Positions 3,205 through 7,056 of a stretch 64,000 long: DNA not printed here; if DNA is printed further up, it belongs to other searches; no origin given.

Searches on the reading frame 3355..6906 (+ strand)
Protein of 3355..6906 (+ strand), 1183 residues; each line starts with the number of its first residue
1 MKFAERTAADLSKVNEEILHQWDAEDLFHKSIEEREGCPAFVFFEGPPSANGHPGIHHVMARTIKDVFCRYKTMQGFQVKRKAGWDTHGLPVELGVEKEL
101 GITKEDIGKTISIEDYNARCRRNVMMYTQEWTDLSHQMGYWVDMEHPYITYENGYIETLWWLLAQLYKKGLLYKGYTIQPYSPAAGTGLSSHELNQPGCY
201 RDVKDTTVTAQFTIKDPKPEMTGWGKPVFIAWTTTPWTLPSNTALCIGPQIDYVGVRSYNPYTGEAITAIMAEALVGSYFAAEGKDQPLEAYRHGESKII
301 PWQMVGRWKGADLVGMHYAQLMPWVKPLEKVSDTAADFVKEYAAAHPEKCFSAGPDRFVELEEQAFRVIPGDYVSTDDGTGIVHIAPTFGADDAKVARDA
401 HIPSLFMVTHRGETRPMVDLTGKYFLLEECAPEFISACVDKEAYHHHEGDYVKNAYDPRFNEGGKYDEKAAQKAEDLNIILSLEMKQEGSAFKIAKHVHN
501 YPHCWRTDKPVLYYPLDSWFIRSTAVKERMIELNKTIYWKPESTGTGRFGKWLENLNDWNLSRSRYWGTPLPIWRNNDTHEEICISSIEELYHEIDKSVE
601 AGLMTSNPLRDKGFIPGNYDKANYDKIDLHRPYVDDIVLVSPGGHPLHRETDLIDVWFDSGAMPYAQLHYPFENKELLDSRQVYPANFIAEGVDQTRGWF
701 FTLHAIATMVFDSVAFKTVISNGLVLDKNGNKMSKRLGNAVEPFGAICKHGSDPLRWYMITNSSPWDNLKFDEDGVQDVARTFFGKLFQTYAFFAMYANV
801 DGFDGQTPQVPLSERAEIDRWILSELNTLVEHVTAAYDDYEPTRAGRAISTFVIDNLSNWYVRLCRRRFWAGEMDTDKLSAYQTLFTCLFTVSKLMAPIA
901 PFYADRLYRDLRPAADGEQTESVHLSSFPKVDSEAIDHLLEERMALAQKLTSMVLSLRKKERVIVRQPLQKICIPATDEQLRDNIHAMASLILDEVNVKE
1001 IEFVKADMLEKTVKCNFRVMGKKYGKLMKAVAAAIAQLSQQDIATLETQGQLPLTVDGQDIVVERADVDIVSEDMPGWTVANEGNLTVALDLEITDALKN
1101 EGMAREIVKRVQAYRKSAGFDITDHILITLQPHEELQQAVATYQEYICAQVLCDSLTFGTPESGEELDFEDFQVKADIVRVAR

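Call 61: find_encoding_contigs(protein=window:3355-6906:+, flank=10000, max_places=2)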
Protein window:3355-6906:+ (1183 aa): no gene with exactly this product is on record in the collection.
